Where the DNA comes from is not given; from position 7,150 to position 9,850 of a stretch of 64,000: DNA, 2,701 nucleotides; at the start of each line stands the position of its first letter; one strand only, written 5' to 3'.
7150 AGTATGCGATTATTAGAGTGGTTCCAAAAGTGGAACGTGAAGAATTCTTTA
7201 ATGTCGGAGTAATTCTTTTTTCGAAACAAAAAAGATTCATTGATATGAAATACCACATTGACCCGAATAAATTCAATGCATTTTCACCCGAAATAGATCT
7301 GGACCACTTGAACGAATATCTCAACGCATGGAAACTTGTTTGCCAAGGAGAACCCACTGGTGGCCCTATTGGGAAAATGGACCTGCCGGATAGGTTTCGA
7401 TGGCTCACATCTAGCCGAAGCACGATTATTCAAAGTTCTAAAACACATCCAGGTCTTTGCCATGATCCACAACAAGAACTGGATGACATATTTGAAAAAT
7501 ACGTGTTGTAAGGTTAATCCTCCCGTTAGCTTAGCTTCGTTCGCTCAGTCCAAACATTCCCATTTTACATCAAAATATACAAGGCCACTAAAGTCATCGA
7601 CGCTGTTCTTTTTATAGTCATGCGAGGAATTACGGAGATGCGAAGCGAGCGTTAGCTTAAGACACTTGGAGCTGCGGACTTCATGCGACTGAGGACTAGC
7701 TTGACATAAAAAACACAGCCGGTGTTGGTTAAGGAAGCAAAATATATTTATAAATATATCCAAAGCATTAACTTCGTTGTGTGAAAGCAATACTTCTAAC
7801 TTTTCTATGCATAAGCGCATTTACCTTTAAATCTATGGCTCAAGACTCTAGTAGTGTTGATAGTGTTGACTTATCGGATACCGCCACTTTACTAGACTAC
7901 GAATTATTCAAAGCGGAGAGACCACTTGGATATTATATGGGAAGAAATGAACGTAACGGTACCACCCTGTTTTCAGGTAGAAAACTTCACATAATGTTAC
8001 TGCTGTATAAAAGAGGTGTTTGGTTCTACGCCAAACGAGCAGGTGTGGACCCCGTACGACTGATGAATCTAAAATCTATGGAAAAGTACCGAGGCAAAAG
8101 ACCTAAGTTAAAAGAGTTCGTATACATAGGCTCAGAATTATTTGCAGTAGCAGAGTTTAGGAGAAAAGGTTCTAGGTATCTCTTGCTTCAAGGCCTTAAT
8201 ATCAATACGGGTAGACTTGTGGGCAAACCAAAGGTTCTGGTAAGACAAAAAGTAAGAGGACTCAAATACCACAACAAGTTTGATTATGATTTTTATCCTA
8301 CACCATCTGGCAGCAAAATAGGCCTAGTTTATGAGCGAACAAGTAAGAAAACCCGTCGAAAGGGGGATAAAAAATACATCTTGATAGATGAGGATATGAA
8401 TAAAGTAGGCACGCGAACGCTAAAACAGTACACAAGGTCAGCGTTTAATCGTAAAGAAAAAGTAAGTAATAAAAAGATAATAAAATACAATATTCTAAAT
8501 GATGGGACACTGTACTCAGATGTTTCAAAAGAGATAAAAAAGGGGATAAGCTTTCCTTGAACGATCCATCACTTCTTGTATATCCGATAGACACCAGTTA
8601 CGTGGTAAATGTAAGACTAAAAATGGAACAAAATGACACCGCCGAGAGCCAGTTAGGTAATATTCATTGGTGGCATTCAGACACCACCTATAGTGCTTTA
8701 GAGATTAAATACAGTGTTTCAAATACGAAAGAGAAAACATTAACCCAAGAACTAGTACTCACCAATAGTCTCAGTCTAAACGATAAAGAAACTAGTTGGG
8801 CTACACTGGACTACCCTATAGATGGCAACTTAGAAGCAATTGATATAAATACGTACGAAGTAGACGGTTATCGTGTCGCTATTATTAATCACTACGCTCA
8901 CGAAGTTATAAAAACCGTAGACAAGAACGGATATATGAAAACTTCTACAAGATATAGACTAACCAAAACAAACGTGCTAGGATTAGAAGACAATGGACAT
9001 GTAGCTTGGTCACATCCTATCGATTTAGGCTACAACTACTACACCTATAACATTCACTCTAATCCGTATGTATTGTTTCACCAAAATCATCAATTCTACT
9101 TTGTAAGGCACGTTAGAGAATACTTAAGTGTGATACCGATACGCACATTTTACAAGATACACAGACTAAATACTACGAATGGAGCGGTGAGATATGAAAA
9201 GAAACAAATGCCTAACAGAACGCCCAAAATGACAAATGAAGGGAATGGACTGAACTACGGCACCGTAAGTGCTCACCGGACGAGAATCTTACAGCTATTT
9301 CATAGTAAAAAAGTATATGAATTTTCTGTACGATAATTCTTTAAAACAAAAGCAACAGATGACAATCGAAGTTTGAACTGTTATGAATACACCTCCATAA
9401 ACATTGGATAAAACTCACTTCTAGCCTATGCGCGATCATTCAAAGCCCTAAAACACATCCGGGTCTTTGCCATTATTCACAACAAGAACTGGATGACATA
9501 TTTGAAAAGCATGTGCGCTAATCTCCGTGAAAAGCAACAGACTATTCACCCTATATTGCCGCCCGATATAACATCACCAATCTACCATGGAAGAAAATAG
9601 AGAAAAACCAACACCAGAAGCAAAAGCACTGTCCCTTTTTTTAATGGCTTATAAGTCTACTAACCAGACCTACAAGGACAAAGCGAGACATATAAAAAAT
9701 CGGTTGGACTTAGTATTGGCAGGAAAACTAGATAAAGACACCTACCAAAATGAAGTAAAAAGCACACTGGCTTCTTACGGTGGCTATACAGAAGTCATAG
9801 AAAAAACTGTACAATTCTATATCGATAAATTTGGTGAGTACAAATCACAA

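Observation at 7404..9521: Two diverged copies of the DUF3037 3' end bracket a 1.9-kb cassette: attL/attR-like insertion footprint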

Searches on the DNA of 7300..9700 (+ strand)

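Call 72: search_dna_similar(query=window:7404-9600:+, collection=plasmids, mode=distant, max_evalue=0.001, max_rows=5)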
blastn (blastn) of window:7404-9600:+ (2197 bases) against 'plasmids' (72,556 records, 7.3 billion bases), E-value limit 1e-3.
Records with a match: 1; places in all: 1; records where one place covers at least 80% of the query: 0.
Best place of each record, by identity: 60-80% 1.
By first word of the organism name: Chondrinema 1.
By predicted mobility (MOB-suite, as given by PLSDB): non-mobilizable 1.
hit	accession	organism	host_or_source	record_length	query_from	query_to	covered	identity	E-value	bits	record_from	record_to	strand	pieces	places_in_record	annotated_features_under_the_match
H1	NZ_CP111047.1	Chondrinema litorale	Seaweed,red alga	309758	14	109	4%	75.0%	2e-7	66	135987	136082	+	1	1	DUF3037 domain-containing protein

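Call 92: search_rna_families(source=window, start=7300, end=9700, threshold=evalue, max_evalue=1)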
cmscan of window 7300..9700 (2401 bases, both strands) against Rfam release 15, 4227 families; matches with E-value up to 1: 1.
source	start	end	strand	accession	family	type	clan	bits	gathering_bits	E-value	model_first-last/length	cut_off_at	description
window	8030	8095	+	RF01647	ceN61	Gene; snRNA; snoRNA; CD-box;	-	20.9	60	0.23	1-72/72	no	Caenorhabditis snoRNA ceN61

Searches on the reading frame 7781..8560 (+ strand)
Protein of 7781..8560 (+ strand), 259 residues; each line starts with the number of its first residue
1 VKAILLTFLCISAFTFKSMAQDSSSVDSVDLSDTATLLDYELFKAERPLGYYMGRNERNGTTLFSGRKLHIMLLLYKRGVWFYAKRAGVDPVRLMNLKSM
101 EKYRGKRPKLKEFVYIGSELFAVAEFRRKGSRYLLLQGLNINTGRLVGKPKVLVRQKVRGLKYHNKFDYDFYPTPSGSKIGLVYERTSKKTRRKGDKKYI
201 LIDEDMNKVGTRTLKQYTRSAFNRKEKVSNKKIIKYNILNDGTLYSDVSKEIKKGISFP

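Call 7: search_protein_families(library=pfam, proteins=[window:7781-8560:+], max_evalue=0.01)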
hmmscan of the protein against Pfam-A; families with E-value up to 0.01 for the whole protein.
window:7781-8560:+ (259 aa): 0 families

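Call 40: search_protein_representatives(protein=window:7781-8560:+)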
Query: 259 residues. Proteins with E-value up to 0.001 (for the whole library): 2; up to 1e-10: 1; up to 1e-30: 1. The best 2 are listed.
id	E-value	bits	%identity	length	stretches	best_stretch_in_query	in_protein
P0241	7.3e-149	510.3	99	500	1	19-256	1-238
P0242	3.0e-04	36.8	25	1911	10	171-230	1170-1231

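Call 42: find_encoding_contigs(protein=P0241, flank=10000, max_places=10)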
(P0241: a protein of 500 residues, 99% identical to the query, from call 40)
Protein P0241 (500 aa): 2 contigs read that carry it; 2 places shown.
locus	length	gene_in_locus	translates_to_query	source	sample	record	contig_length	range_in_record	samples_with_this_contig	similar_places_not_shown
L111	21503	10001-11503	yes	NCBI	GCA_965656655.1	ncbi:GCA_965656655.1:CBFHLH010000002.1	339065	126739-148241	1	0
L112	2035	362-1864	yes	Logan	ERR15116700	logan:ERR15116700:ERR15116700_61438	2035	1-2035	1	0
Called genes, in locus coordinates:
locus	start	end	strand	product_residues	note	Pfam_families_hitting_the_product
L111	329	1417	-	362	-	PF00988:CPSase_sm_chain, PF07722:Peptidase_C26 (faint), PF00117:GATase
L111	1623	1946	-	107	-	-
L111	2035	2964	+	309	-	PF00126:HTH_1, PF03466:LysR_substrate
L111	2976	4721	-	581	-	PF17899:Peptidase_M61_N, PF05299:Peptidase_M61, PF13180:PDZ_2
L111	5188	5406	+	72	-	-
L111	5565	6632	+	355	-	PF18962:Por_Secre_tail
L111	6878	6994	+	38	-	-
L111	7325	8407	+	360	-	PF00724:Oxidored_FMN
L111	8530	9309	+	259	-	PF20613:HipA_2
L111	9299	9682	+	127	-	PF11236:DUF3037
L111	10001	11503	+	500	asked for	-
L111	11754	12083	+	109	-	-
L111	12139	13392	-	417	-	PF13450:NAD_binding_8, PF01593:Amino_oxidase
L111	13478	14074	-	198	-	PF03458:Gly_transporter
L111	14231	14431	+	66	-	PF00180:Iso_dh (weak)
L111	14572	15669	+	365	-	PF00180:Iso_dh, PF18324:Isocitrate_DH_C_bact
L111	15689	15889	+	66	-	-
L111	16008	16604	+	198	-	PF23728:Tubby_C_like (faint), PF04525:LOR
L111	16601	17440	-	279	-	PF00850:Hist_deacetyl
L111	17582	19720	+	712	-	PF00575:S1 (weak), PF21710:Spt6_S1 (faint), PF24353:DUF7513 (faint), PF00575:S1, PF23459:S1_RRP5 (weak), PF00575:S1, PF07498:Rho_N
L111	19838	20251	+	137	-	PF01878:EVE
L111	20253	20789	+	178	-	PF00156:Pribosyltran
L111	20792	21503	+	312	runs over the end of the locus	PF02729:OTCace_N, PF00185:OTCace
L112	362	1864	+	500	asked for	-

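Call 45: search_protein_families(library=padloc, proteins=[P0241], max_evalue=0.01)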
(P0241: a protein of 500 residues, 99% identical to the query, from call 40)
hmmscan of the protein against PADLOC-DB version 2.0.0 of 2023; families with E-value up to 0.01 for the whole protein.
P0241 (500 aa): 0 families

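Call 46: search_protein_families(library=pfam, proteins=[P0241, L111:5188-5406:+, L111:5565-6632:+], max_evalue=0.01)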
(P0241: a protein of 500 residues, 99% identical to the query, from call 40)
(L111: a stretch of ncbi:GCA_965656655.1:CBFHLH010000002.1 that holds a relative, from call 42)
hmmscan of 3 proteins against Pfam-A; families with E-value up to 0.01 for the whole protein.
P0241 (500 aa): 0 families

L111:5188-5406:+ (72 aa): 0 families

L111:5565-6632:+ (355 aa): 3 families
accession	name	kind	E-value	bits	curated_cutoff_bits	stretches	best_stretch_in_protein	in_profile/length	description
PF18962.6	Por_Secre_tail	-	1.2e-10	42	27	1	284-343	1-64/75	Secretion system C-terminal sorting domain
PF16227.11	DUF4886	-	9.3e-09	35.1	26.7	1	73-234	73-228/242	Domain of unknown function (DUF4886)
PF05801.16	VP2_lagovir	-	0.0099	16.4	25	0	1-46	32-76/113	Lagovirus minor capsid protein VP2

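Call 56: predict_structure(protein=P0241)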
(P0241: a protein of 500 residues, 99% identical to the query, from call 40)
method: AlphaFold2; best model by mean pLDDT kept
length: 500 residues; sequences in the alignment: 1
mean_pLDDT: 32.9   pTM: 0.22
mean pLDDT of the five models: 32.9, 29.6, 29.6, 29.4, 29.3
residues with pLDDT >= 90: 0; 70-90: 0; 50-70: 8; < 50: 492
segments of 3 or more residues with pLDDT < 50: 1-87, 89-110, 113-117, 120-129, 131-363, 366-500
pLDDT, mean of each block of 10 residues (from residue 1): 33 31 33 34 33 35 32 31 40 43 47 49 43 39 30 35 37 34 36 32 28 26 28 31 28 27 33 30 28 30 29 28 25 38 37 40 43 38 35 31 34 36 33 28 27 26 26 25 26 26
secondary structure, 60 per line:
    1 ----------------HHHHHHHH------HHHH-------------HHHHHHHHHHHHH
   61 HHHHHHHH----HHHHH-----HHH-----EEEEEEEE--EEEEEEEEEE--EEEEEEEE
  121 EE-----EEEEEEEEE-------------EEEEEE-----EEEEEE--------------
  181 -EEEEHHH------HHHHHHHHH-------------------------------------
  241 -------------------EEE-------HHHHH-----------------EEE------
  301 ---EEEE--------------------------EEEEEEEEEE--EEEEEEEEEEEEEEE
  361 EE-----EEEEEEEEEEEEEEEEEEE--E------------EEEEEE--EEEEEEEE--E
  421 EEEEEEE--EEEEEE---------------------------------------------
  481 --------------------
elements in order: H17-24 H31-34 H48-68 H73-77 E91-98 E101-110 E113-122 E128-136 E150-155 E161-166 E182-185 H195-203 E260-262 H270-274 E292-294 E304-307 E334-343 E346-362 E368-386 E402-407 E410-417 E420-427 E430-435

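Call 70: search_dna_similar(query=P0241, collection=phages, mode=protein, max_evalue=0.001, max_rows=5)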
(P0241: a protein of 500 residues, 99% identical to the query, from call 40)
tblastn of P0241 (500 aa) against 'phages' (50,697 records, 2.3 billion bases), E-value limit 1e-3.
No match.

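Call 71: search_dna_similar(query=P0241, collection=plasmids, mode=protein, max_evalue=0.001, max_rows=5)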
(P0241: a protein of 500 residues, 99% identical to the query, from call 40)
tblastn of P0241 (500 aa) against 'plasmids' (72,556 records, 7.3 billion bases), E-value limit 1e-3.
No match.

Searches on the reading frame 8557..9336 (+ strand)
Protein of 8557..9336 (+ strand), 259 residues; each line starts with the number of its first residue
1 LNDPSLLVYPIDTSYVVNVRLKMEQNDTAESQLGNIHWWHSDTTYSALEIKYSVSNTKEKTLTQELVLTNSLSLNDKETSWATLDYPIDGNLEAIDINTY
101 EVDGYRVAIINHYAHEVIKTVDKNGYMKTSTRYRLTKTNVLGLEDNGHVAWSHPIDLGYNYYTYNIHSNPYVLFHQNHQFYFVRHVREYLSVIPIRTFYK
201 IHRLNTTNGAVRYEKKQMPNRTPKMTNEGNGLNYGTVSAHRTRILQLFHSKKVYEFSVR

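Call 7: search_protein_families(library=pfam, proteins=[window:8557-9336:+], max_evalue=0.01)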
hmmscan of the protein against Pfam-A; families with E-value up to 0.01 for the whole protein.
window:8557-9336:+ (259 aa): 0 families

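Call 16: find_homologous_proteins(query=window:8557-9336:+, max_evalue=0.001)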
Query window:8557-9336:+: 165 candidates shared short words with the query, none scored E <= 0.001.

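Call 17: find_related_loci(query=window:8557-9336:+, collection=viral_contigs, flank=10000)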
Query window:8557-9336:+ (259 aa) in viral_contigs; peptide patterns used: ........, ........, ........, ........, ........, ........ (x = any residue, [..] = any of these).
4 stretches matched a pattern, but none encodes a relative of the query by tblastn (E <= 1e-3).
